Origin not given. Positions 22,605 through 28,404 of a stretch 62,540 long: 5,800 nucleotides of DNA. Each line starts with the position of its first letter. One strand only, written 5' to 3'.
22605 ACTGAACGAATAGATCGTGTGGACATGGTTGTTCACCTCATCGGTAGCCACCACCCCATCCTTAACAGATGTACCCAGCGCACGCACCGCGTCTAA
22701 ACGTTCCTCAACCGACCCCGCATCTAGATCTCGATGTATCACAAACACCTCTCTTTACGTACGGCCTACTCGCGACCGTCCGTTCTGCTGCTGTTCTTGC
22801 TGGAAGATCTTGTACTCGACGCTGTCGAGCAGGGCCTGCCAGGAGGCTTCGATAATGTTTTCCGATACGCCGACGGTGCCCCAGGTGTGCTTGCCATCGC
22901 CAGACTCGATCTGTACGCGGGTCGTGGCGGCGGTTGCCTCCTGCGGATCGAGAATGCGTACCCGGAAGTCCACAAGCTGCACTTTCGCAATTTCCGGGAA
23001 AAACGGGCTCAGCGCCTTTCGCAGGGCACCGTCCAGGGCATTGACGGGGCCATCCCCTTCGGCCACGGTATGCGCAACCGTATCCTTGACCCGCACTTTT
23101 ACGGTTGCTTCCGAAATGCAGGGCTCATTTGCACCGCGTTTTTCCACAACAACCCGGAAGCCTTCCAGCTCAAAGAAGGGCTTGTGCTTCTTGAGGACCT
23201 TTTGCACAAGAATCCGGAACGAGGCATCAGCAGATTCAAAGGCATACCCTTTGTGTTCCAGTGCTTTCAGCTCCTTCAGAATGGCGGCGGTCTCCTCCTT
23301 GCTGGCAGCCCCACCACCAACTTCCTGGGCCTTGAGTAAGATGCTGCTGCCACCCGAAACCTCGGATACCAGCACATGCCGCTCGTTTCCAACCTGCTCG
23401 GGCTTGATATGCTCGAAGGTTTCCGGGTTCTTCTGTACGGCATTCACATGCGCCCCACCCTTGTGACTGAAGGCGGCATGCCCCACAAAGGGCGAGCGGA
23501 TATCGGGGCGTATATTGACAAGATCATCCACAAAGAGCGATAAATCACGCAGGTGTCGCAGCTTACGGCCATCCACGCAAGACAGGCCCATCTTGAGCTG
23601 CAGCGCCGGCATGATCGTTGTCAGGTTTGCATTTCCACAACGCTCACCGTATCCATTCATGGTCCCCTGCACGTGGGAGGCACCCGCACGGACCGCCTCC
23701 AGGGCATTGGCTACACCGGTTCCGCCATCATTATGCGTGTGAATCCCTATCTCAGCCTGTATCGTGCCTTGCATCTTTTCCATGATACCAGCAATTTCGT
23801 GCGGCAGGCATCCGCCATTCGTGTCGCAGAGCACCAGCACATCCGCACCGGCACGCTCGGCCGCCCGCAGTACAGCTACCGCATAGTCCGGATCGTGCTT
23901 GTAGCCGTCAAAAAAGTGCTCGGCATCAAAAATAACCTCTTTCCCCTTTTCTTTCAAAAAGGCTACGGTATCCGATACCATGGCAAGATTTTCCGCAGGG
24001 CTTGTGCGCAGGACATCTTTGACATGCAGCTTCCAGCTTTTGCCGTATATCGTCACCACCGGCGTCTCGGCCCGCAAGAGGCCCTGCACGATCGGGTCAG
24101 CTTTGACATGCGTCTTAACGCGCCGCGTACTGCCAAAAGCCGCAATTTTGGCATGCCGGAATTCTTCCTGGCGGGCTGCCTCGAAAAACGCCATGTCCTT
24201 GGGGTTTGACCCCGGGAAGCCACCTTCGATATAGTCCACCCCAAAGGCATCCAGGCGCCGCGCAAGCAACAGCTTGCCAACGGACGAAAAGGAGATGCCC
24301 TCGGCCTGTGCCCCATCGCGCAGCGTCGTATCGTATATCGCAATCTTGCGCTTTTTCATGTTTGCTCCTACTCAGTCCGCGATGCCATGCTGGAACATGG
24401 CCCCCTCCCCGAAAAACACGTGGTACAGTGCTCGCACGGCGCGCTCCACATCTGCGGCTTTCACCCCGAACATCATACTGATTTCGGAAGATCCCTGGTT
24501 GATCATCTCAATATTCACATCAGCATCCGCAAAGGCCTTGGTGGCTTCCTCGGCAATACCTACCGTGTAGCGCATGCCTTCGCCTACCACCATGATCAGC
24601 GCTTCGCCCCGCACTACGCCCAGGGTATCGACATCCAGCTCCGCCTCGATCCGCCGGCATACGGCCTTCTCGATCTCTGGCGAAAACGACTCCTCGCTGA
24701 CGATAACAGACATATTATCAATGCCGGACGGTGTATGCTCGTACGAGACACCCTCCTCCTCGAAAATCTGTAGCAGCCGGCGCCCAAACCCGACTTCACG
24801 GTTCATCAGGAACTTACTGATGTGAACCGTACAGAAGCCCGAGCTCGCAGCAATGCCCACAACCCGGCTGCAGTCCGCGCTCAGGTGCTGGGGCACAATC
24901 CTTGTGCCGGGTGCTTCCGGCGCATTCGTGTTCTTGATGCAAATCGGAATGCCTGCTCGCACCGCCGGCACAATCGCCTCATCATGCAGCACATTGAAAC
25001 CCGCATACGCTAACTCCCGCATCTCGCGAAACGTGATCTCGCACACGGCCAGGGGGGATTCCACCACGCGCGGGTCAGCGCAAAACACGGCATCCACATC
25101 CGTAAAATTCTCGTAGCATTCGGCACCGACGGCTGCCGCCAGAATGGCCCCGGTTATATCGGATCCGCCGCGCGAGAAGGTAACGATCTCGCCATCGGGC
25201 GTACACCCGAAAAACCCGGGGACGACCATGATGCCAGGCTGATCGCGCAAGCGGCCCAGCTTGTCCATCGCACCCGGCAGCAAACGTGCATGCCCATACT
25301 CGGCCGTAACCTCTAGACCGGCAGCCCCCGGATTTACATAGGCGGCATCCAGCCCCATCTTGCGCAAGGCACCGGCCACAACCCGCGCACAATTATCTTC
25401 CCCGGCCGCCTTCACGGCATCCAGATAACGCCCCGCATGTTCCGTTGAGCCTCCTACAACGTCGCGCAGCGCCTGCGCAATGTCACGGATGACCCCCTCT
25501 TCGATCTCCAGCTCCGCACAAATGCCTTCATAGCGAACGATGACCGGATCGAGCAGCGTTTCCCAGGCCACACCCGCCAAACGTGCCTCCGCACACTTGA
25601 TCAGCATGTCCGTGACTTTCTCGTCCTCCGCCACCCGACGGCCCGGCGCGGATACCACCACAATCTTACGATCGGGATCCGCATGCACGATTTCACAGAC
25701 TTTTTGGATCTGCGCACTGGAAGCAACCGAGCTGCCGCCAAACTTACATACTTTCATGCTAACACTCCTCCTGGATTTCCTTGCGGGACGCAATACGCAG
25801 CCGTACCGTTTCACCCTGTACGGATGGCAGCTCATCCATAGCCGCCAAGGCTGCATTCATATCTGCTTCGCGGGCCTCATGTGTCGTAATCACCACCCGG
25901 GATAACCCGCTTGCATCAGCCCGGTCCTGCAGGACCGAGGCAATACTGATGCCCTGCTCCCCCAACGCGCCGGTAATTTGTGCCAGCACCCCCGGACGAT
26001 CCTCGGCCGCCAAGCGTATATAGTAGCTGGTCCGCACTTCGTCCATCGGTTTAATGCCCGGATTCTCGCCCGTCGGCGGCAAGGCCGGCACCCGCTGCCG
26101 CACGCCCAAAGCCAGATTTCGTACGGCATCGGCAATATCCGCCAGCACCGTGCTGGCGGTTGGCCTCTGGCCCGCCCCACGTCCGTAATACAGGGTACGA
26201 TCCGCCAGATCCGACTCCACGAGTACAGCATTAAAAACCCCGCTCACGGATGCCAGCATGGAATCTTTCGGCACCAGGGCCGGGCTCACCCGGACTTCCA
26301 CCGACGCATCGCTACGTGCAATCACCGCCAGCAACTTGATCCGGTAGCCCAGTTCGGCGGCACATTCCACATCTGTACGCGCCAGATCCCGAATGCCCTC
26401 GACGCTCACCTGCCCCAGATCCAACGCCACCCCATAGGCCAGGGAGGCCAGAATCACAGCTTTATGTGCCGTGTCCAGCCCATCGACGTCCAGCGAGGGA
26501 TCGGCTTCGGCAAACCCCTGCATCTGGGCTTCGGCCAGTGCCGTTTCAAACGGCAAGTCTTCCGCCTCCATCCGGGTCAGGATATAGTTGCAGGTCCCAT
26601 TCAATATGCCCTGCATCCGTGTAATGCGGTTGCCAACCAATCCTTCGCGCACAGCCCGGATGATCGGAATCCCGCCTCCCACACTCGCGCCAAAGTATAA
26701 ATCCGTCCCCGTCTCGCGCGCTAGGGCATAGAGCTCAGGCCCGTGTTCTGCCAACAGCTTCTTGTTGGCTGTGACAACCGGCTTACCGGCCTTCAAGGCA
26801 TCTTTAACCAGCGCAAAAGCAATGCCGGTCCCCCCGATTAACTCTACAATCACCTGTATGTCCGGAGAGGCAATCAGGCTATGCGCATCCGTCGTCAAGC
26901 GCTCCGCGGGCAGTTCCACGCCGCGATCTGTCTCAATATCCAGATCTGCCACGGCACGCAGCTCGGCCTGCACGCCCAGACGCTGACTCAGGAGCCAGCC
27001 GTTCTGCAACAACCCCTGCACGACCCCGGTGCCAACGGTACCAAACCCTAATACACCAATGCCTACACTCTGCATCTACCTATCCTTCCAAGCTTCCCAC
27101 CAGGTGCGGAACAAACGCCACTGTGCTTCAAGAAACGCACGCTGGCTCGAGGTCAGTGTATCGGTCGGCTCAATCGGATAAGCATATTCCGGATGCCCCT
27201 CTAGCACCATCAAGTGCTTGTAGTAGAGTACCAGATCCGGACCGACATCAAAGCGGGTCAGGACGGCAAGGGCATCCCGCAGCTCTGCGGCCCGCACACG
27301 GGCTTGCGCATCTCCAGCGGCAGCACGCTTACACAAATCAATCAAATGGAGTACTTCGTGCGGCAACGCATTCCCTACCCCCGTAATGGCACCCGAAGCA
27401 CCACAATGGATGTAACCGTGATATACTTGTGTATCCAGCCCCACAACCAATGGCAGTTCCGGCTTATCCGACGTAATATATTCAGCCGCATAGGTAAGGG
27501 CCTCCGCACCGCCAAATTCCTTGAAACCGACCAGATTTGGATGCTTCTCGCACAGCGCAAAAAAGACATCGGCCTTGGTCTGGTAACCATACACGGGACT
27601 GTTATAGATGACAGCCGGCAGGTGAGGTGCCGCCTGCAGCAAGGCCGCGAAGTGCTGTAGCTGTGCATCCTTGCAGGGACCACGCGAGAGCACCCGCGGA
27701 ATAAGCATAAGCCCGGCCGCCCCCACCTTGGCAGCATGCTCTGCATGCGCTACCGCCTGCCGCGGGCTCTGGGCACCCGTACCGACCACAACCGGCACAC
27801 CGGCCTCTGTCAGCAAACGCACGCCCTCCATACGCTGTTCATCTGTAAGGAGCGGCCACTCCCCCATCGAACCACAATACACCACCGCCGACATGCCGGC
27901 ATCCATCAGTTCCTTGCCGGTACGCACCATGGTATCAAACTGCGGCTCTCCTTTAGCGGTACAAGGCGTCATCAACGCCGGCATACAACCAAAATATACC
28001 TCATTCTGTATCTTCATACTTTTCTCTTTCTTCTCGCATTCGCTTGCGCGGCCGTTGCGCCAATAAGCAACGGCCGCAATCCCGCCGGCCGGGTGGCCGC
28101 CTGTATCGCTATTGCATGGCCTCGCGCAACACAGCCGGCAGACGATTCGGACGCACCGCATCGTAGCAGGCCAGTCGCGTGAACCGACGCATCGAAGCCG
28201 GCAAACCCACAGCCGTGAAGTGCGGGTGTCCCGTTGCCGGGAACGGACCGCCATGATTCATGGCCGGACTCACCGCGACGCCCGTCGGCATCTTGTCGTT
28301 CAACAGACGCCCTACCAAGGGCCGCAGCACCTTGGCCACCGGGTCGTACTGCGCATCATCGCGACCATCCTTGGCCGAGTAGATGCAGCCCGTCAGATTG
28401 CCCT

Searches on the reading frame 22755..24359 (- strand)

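Call 59: search_protein_families(library=pfam, proteins=[window:22755-24359:-], max_evalue=0.00001)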
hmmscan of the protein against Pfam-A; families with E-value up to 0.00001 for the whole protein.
window:22755-24359:- (534 aa): 3 families
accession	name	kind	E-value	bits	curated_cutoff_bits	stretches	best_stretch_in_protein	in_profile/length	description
PF00682.25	HMGL-like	-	5.2e-51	174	29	1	5-272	1-258/260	HMGL-like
PF08502.15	LeuA_dimer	-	1.8e-27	96.3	24.9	1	377-516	3-129/131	LeuA allosteric (dimerisation) domain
PF22617.1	HCS_D2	-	1.3e-14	54.7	27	1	292-370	2-80/82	Homocitrate synthase post-HMGL domain-like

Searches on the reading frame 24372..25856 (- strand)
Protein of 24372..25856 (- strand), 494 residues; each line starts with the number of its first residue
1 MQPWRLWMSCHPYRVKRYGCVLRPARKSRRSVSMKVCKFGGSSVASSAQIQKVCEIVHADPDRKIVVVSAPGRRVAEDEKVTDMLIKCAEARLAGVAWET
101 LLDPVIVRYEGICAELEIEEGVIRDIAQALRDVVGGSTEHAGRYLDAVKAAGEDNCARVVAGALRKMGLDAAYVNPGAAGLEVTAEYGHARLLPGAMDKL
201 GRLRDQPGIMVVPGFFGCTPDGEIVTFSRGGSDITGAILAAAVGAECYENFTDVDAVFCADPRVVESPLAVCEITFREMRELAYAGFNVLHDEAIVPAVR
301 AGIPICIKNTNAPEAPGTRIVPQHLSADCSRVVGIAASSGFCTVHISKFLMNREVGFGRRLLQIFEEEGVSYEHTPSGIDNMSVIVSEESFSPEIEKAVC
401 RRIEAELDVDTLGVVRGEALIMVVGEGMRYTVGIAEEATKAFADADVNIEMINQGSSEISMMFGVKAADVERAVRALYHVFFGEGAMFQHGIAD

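Call 59: search_protein_families(library=pfam, proteins=[window:24372-25856:-], max_evalue=0.00001)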
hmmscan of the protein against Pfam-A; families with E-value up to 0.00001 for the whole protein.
window:24372-25856:- (494 aa): 4 families
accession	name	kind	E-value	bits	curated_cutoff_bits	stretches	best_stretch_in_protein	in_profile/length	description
PF00696.33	AA_kinase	-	2e-36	126.4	24.9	1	34-309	2-234/234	Amino acid kinase family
PF22468.2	ACT_9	-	7.3e-24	83.7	27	1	421-481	1-61/61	ACT domain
PF13840.12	ACT_7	-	9e-07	29.1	27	1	419-477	7-63/65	ACT domain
PF01842.31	ACT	-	5.3e-06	26.5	27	0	432-473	11-54/66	ACT domain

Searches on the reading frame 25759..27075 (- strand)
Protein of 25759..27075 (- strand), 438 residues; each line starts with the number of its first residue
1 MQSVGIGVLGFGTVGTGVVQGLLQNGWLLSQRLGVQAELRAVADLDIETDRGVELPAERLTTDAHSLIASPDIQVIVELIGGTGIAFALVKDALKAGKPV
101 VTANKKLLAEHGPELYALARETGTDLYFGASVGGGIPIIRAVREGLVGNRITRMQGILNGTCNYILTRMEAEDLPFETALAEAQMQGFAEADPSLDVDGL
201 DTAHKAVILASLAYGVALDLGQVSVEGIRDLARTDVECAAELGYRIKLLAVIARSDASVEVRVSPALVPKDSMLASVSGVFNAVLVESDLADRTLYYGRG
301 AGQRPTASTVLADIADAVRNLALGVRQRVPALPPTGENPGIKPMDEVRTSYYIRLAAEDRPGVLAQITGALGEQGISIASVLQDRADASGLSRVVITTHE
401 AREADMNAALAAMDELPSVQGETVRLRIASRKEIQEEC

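Call 59: search_protein_families(library=pfam, proteins=[window:25759-27075:-], max_evalue=0.00001)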
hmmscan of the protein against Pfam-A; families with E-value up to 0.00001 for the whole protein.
window:25759-27075:- (438 aa): 4 families
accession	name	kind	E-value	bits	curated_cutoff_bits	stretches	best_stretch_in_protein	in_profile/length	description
PF00742.24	Homoserine_dh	-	5.2e-64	215.7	22.9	1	137-314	1-172/173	Homoserine dehydrogenase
PF03447.22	NAD_binding_3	-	1.9e-21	77.4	24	1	10-128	1-115/116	Homoserine dehydrogenase, NAD binding domain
PF01842.31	ACT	-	6.5e-12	45.4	27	1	351-417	1-65/66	ACT domain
PF22629.2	ACT_AHAS_ss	-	1e-07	32.4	27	1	354-419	2-65/67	AHAS small subunit-like ACT domain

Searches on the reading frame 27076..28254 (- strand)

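Call 59: search_protein_families(library=pfam, proteins=[window:27076-28254:-], max_evalue=0.00001)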
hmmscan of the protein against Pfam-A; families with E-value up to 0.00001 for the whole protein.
window:27076-28254:- (392 aa): 1 family
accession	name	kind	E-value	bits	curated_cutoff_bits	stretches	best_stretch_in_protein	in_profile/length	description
PF00701.28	DHDPS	-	4.2e-27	95.1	22.1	1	89-375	4-282/289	Dihydrodipicolinate synthetase family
